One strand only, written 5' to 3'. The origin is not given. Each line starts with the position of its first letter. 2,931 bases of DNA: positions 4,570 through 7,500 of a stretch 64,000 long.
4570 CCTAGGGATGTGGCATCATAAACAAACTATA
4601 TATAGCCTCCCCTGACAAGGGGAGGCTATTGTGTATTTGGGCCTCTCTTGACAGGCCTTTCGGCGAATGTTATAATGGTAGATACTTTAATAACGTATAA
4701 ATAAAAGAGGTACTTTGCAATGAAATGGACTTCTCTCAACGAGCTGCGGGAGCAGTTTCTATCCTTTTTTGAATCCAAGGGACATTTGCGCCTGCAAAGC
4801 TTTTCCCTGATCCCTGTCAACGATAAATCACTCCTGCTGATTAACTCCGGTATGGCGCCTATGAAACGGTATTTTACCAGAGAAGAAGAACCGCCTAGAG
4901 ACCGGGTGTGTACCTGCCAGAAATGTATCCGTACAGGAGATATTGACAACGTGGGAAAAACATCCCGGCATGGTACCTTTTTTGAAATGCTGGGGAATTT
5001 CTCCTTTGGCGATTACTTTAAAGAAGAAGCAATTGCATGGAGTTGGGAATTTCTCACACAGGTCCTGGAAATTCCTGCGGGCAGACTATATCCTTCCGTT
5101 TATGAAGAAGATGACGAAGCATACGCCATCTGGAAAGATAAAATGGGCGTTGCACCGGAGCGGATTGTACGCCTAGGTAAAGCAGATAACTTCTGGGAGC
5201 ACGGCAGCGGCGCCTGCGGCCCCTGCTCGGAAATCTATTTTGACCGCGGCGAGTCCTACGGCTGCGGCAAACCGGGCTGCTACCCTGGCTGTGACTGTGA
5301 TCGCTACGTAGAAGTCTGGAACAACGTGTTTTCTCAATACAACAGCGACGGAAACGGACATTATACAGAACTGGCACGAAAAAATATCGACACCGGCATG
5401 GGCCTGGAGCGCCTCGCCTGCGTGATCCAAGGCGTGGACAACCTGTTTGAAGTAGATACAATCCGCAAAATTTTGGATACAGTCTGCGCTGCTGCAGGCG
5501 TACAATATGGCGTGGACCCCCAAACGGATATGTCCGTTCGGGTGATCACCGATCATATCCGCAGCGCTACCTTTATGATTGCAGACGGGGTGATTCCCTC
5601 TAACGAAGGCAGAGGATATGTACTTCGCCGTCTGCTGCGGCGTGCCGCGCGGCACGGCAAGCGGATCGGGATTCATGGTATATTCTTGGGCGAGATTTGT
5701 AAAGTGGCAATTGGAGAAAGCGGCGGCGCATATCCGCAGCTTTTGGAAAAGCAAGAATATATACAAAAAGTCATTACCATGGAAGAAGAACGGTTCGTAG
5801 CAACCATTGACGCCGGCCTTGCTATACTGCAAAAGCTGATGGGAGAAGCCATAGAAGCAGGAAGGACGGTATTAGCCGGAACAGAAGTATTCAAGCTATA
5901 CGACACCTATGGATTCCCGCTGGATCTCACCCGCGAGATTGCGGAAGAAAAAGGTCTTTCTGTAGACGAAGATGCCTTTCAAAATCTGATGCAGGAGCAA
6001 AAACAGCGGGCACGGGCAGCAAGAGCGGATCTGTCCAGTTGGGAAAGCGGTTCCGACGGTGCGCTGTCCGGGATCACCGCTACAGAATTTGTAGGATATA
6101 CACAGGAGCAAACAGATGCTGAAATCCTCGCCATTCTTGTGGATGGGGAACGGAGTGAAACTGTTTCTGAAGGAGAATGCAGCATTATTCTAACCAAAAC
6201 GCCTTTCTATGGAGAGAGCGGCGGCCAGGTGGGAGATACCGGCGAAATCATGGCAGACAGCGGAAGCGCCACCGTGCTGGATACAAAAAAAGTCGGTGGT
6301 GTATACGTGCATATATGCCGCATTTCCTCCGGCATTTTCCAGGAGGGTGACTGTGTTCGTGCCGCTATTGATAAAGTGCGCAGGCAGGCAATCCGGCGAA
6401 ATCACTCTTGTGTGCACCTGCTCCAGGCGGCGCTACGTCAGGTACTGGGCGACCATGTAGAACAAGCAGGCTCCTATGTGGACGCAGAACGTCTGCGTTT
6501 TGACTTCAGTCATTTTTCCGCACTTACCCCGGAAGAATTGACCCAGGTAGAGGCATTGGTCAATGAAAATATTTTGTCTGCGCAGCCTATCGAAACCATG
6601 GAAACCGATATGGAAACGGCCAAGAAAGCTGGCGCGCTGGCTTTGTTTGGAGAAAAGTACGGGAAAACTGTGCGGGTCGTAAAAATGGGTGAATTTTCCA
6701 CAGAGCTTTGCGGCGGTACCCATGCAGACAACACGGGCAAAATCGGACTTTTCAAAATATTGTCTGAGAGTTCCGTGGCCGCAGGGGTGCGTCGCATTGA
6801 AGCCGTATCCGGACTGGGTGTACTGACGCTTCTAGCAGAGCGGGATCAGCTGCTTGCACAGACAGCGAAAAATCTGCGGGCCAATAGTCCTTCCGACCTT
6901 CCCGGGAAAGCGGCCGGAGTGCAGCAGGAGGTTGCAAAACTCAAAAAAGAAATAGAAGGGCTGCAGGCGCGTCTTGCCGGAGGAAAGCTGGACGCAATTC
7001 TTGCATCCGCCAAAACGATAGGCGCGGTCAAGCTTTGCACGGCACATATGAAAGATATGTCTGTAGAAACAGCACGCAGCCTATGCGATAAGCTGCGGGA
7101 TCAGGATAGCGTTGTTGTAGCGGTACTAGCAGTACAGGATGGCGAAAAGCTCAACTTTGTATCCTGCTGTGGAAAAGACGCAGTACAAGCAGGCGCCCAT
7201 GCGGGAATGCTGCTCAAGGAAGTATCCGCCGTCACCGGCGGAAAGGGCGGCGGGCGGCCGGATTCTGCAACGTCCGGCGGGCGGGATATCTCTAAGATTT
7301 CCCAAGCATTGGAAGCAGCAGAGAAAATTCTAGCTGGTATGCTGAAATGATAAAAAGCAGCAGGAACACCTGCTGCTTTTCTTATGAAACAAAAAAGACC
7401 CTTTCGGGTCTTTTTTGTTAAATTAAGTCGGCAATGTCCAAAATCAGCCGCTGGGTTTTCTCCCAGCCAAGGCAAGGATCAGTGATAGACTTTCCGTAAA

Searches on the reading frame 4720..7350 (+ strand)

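Call 73: search_protein_families(library=pfam, proteins=[window:4720-7350:+], max_evalue=0.00001)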
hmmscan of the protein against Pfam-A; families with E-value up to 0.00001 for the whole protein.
window:4720-7350:+ (876 aa): 3 families
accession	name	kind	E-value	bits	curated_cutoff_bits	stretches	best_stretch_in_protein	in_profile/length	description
PF01411.24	tRNA-synt_2c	-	1.5e-196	654.7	30.3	1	8-552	1-550/552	tRNA synthetases class II (A)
PF07973.19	tRNA_SAD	-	1.5e-20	73.3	24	1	651-694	1-44/44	Threonyl and Alanyl tRNA synthetase second additional domain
PF02272.25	DHHA1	-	6.7e-12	46.2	25.9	1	771-872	3-101/102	DHHA1 domain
